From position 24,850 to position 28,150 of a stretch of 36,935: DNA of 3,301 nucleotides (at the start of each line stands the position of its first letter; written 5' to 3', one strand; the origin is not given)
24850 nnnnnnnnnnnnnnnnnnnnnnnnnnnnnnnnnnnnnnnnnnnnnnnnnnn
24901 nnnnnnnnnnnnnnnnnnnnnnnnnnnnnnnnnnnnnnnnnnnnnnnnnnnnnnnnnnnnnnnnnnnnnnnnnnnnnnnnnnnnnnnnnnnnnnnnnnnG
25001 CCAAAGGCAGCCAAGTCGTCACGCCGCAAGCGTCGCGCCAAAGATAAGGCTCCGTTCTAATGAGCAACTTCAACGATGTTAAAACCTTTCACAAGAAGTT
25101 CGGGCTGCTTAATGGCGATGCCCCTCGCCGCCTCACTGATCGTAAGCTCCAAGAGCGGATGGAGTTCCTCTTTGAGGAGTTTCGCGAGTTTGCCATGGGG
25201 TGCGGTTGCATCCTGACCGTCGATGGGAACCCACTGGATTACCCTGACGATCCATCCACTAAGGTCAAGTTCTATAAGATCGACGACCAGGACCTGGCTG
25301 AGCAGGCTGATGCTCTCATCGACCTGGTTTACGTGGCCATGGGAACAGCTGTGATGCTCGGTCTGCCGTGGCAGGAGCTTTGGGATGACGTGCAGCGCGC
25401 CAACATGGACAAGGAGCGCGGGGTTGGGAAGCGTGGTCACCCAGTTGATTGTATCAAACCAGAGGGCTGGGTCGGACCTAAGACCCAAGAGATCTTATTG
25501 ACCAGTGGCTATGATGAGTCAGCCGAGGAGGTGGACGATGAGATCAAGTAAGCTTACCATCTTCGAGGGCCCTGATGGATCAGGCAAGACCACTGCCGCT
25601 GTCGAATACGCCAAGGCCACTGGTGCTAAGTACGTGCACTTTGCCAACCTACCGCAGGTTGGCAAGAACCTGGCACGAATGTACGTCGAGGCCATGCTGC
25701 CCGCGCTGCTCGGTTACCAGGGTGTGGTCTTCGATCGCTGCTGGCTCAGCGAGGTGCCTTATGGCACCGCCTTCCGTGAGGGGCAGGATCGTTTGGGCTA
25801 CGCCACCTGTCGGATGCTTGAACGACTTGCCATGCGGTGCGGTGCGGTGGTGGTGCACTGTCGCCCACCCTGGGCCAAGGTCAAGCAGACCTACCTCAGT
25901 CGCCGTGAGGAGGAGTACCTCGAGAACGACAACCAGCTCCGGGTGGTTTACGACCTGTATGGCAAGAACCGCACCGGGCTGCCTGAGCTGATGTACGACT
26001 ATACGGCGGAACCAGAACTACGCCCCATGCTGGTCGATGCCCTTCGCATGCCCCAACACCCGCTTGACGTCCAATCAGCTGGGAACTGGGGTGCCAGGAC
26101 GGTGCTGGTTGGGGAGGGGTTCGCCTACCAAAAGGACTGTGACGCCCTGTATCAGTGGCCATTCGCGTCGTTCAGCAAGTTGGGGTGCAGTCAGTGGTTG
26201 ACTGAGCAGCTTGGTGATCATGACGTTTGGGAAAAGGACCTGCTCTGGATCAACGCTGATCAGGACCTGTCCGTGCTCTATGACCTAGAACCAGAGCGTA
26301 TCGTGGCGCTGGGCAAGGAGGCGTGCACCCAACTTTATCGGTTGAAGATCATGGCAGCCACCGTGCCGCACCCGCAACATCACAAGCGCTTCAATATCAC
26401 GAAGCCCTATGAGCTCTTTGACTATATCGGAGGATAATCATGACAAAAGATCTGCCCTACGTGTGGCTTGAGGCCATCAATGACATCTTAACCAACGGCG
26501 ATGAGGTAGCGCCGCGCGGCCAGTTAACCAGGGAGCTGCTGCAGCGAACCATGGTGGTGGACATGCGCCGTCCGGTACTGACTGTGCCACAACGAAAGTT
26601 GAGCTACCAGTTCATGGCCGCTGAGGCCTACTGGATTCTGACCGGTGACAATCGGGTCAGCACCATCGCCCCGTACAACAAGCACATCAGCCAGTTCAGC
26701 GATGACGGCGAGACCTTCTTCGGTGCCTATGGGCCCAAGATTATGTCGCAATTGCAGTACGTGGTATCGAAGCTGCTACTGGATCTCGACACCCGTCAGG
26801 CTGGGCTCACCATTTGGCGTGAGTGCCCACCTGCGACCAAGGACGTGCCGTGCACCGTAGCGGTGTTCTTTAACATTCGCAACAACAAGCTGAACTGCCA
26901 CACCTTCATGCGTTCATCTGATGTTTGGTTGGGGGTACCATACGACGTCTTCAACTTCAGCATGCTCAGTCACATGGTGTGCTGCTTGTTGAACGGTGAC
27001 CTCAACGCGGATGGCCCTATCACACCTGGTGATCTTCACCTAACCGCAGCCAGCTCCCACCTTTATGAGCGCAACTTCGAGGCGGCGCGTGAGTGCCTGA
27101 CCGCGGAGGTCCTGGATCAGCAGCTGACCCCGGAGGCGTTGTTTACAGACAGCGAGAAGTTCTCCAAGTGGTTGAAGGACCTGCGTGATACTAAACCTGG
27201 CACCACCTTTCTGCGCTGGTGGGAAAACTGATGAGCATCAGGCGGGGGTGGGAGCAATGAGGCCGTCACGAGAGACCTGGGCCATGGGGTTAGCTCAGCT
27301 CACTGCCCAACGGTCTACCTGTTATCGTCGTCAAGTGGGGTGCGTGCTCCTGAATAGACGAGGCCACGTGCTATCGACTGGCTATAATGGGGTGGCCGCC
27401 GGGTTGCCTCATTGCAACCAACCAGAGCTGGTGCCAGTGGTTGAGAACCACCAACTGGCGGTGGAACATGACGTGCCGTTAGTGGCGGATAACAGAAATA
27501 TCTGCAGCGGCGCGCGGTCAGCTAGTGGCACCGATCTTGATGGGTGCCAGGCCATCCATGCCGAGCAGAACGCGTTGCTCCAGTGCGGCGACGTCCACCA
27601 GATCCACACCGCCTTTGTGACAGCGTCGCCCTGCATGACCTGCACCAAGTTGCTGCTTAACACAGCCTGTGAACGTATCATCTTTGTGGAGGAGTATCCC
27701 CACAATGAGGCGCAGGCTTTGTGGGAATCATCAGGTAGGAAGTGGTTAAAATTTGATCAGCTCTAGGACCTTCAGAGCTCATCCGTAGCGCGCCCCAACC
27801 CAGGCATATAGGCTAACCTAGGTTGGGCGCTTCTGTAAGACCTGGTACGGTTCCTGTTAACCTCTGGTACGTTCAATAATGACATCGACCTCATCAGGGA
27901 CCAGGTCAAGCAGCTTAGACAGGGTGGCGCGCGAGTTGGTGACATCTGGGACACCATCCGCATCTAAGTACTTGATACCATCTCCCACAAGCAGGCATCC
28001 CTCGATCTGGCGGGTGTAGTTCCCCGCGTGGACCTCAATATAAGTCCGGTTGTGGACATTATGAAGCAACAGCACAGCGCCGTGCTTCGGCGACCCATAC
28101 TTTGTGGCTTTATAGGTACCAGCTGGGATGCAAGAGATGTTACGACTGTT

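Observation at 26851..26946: The ThyA homolog carries Asp where thymidylate synthases have the uracil-specifying Asn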

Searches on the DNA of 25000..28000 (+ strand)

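Call 5: search_dna_similar(query=window:25000-28000:+, collection=phages, mode=near)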
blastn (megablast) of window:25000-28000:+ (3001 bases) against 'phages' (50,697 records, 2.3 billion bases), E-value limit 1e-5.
Records with a match: 2; places in all: 2; records where one place covers at least 80% of the query: 0.
Best place of each record, by identity: >=99% 2.
By first word of the organism name: Xanthomonas 2.
By host as written in the record: Xanthomonas translucens pv. translucens (DSM 18974) 2.
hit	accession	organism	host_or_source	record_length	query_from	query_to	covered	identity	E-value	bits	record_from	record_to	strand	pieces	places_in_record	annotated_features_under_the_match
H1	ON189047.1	Xanthomonas phage Mallos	Xanthomonas translucens pv. translucens ...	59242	391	422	1%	100.0%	5e-6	60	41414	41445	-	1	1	putative DNA binding protein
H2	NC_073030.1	Xanthomonas phage Mallos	Xanthomonas translucens pv. translucens ...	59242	391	422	1%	100.0%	5e-6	60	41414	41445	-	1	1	putative DNA binding protein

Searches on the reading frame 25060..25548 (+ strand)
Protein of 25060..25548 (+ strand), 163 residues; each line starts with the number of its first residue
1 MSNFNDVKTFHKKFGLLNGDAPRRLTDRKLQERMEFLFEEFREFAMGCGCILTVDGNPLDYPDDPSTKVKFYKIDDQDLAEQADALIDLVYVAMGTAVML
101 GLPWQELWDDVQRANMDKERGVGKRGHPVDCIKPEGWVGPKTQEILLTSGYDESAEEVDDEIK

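Call 3: search_protein_families(library=pfam, proteins=[window:25060-25548:+], max_evalue=0.01)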
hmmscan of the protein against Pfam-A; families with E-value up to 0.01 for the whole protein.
window:25060-25548:+ (163 aa): 1 family
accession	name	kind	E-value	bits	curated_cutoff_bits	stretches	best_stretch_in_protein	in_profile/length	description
PF01503.22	PRA-PH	-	2e-13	51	21.3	1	7-115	1-86/86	Phosphoribosyl-ATP pyrophosphohydrolase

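Call 9: search_protein_families(library=phrogs, proteins=[window:25060-25548:+], max_evalue=0.00001)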
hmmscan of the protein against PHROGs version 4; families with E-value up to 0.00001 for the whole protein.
window:25060-25548:+ (163 aa): 4 families
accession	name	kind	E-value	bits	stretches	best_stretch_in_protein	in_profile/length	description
phrog_671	-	other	3.5e-22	79.7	1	2-149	537-660/678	nucleotide pyrophosphohydrolase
phrog_18404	-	other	6.3e-17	62.6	1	74-146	67-142/264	hydrolase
phrog_4159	-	other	4.6e-13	50.1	1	6-128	114-225/270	nucleotide pyrophosphohydrolase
phrog_38514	-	unknown function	1.2e-10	42.7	1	74-141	50-120/348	-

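Call 78: search_protein_families(library=ncbifam, proteins=[window:25060-25548:+], max_evalue=0.01)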
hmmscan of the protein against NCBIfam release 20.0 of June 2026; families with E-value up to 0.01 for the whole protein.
window:25060-25548:+ (163 aa): 0 families

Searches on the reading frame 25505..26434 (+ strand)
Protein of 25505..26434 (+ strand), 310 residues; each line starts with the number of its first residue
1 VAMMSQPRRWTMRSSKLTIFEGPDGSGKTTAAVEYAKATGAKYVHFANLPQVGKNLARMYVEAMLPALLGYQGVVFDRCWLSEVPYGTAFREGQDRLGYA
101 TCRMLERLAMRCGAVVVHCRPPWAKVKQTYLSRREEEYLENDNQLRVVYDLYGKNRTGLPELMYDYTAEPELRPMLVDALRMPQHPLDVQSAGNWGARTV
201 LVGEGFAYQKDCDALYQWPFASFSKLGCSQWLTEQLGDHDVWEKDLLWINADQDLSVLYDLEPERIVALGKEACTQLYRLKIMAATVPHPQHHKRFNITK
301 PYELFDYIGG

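Call 3: search_protein_families(library=pfam, proteins=[window:25505-26434:+], max_evalue=0.01)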
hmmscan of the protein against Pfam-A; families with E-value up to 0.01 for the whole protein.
window:25505-26434:+ (310 aa): 1 family
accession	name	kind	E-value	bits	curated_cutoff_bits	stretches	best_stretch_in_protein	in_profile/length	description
PF13671.12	AAA_33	-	0.0069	17.1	27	0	17-41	1-25/143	AAA domain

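Call 9: search_protein_families(library=phrogs, proteins=[window:25505-26434:+], max_evalue=0.00001)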
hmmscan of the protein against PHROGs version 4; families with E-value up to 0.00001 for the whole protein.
window:25505-26434:+ (310 aa): 1 family
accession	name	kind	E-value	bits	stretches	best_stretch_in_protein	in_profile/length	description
phrog_761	-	other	1.1e-13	52.5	1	11-167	15-196/362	thymidylate kinase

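Call 38: search_solved_structures(query=window:25505-26434:+, max_evalue=10, show_alignments=2)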
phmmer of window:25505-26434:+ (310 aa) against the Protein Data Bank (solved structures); distinct sequences matched with E-value up to 10: 11.
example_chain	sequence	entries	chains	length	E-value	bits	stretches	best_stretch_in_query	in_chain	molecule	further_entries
7t8b_A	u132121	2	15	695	0.3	13.5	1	13-37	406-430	Twinkle mtDNA helicase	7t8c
1jj7_A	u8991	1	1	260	0.34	13.3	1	6-93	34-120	PEPTIDE TRANSPORTER TAP1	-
2v54_A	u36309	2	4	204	0.4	13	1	15-59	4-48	THYMIDYLATE KINASE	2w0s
6n2i_A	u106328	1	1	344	0.6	12.5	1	18-47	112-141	DNA-binding ATP-dependent protease La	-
2ixf_A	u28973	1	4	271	0.69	12.3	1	8-89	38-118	ANTIGEN PEPTIDE TRANSPORTER 1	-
2ixg_A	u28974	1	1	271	0.7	12.3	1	8-89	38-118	ANTIGEN PEPTIDE TRANSPORTER 1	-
2ixe_A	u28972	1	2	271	0.7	12.2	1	8-89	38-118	ANTIGEN PEPTIDE TRANSPORTER 1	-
4k8o_A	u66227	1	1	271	0.71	12.2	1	8-89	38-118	Antigen peptide transporter 1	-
6c2u_A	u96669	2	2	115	1.3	11.3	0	12-56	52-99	phosphate-loop protein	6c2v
9m4n_A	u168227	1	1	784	1.5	11.2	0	16-57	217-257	Cell division control protein 48 homolog A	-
9m3v_A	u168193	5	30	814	1.7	11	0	16-57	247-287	Cell division control protein 48 homolog A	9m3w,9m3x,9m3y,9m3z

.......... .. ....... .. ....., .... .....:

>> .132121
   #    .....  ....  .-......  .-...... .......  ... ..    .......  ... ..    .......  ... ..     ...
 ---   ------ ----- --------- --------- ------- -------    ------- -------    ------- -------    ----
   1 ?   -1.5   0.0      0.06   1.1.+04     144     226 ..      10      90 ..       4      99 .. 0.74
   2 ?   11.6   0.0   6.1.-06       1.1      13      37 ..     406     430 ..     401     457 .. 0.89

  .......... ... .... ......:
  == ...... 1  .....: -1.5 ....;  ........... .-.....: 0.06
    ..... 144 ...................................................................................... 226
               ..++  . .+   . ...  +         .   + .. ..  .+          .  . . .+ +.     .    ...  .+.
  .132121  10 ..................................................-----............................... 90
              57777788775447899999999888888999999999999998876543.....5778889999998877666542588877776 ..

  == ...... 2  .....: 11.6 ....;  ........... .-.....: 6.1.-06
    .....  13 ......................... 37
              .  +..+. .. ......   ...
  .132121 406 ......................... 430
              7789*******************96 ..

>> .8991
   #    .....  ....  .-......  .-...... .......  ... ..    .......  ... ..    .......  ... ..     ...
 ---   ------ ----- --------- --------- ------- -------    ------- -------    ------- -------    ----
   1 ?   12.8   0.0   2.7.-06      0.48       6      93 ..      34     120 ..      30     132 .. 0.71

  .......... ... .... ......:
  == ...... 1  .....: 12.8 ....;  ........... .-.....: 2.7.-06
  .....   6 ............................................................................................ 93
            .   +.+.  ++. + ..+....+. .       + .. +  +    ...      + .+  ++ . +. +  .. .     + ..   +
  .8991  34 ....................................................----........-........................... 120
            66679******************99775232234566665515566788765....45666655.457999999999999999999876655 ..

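Call 41: find_homologous_proteins(query=window:25505-26434:+)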
Query window:25505-26434:+ (310 aa): 646 proteins with E <= 0.001 among 2693 candidates; the best 120 are listed.
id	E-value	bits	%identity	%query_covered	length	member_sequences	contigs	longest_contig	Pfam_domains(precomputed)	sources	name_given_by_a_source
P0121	3.6e-207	705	100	96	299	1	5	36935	-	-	-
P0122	3.2e-162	557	80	95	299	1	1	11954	-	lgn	-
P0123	1.4e-144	499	72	95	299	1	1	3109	-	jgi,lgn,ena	-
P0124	3.1e-141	488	71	96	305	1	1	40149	-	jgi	jgi:hypothetical protein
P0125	1.3e-132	460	69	96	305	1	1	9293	-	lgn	-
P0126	1.7e-132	460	69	95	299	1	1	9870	-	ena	-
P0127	8.7e-132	457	70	95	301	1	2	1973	-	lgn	-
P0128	9.8e-132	457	70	95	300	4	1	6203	-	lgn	-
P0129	6.3e-131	454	83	74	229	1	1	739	-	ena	-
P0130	5.4e-129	448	67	95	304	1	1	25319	-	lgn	-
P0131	4.7e-128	445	68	95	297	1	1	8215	-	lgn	-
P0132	1.0e-127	444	68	95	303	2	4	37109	-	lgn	-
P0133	3.1e-127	442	66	95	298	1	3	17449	-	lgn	-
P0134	3.2e-127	442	66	95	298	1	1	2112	-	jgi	jgi:hypothetical protein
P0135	3.9e-127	442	67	95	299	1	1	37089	-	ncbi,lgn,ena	-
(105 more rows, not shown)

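Call 56: predict_structure(alignment_id=A3)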
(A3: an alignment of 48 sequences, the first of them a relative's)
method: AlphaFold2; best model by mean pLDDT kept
length: 299 residues; sequences in the alignment: 48
mean_pLDDT: 89.7   pTM: 0.89
mean pLDDT of the five models: 89.7, 89.5, 89.3, 88.9, 88.5
residues with pLDDT >= 90: 216; 70-90: 57; 50-70: 24; < 50: 2
segments of 3 or more residues with pLDDT < 50: none
pLDDT, mean of each block of 10 residues (from residue 1): 96 94 98 81 80 94 95 86 84 94 97 95 79 93 91 94 97 93 96 71 59 76 93 94 94 96 96 95 92 86
secondary structure, 60 per line:
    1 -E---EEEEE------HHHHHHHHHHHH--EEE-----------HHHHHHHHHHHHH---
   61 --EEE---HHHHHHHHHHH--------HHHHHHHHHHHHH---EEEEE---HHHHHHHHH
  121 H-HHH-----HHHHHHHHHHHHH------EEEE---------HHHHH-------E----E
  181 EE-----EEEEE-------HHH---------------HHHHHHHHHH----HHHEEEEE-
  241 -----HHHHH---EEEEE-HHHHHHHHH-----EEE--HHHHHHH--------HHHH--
elements in order: E6-10 H17-28 E31-33 H45-57 E63-65 H69-79 H88-100 E104-108 H112-121 H131-143 E150-153 H163-167 E180-182 E188-192 H218-227 E235-239 H246-250 E254-258 H260-268 E274-276 H279-285 H294-297

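Call 60: fold_search(model_id=the predicted structure, library=pdb)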
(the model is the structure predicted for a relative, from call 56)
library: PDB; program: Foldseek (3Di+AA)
matches with E <= 10: 1607; with E <= 0.001: 162
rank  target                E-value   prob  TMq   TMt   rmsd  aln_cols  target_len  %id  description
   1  3kb2_A                6.6e-07  1.00  0.41  0.67   3.6       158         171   22  Crystal Structure of YorR protein in complex with phosphorylated GDP from Bacillus subtilis, Northeast Structural Geno (released 2009-10-27)
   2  2axp_A                4.1e-06  1.00  0.40  0.66   3.5       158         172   22  X-Ray Crystal Structure of Protein BSU20280 from Bacillus subtilis. Northeast Structural Genomics Consortium Target SR (released 2005-09-13)
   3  2wwg_B                6.3e-06  1.00  0.38  0.52   4.8       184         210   23  Plasmodium falciparum thymidylate kinase in complex with dGMP and ADP (released 2010-04-21)
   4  2xx3                  6.7e-06  1.00  0.36  0.52   4.8       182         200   19  HUMAN THYMIDYLATE KINASE COMPLEXED WITH thymidine butenyl phosphonate monophosphate and ADP (released 2011-12-07)
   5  2jaq_B                8.6e-06  1.00  0.32  0.48   7.2       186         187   18  Structure of deoxyadenosine kinase from M. mycoides with bound dCTP (released 2007-01-03)
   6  1e9f                  9.7e-06  1.00  0.34  0.47   6.2       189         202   18  Mutant human thymidylate kinase complexed with TMP and ADP (released 2001-10-11)
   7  1nn5                  1.0e-05  1.00  0.33  0.45   6.0       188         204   19  Crystal structure of human thymidylate kinase with d4TMP + AppNHp (released 2003-03-18)
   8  3kb2_B                1.2e-05  1.00  0.39  0.67   3.9       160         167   18  Crystal Structure of YorR protein in complex with phosphorylated GDP from Bacillus subtilis, Northeast Structural Geno (released 2009-10-27)
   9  2jcs_A                1.2e-05  1.00  0.32  0.46   7.2       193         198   15  Active site mutant of dNK from D. melanogaster with dTTP bound (released 2007-02-27)
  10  2jat_B                1.4e-05  1.00  0.31  0.47  11.2       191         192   14  Structure of deoxyadenosine kinase from M.mycoides with products dcmp and a flexible dcdp bound (released 2007-01-03)
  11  2jaq_A                1.4e-05  1.00  0.31  0.47   7.3       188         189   18  Structure of deoxyadenosine kinase from M. mycoides with bound dCTP (released 2007-01-03)
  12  2wwf_C                1.6e-05  1.00  0.37  0.50   5.8       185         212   23  Plasmodium falciparum thymidylate kinase in complex with TMP and ADP (released 2010-04-21)
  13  2jat_A                1.6e-05  1.00  0.31  0.47  11.2       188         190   14  Structure of deoxyadenosine kinase from M.mycoides with products dcmp and a flexible dcdp bound (released 2007-01-03)
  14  2v54_A                1.8e-05  1.00  0.44  0.61   4.4       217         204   16  Crystal structure of vaccinia virus thymidylate kinase bound to TDP (released 2008-10-21)
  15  5xai_B                1.8e-05  1.00  0.35  0.51   5.4       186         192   22  dTMP bound Crystal structure of thymidylate kinase (aq_969) from Aquifex Aeolicus VF5 (released 2017-06-28)
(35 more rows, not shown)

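Call 78: search_protein_families(library=ncbifam, proteins=[window:25538-26434:+], max_evalue=0.01)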
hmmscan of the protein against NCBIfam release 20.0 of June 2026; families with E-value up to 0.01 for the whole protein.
window:25538-26434:+ (299 aa): 1 family
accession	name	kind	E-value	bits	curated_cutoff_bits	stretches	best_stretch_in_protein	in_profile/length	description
TIGR00041.1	DTMP_kinase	equivalog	3.5e-05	23.6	83.25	1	1-30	1-30/196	dTMP kinase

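Call 83: search_protein_families(library=padloc, proteins=[window:25538-26434:+], max_evalue=0.01)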
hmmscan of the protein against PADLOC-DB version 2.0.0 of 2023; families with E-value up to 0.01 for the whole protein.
window:25538-26434:+ (299 aa): 2 families
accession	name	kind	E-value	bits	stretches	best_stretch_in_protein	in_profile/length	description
PDLC02911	VakA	-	0.0018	16.9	1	8-34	6-32/163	-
PDLC04690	PDC-M51B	-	0.0038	15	0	7-33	5-31/191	-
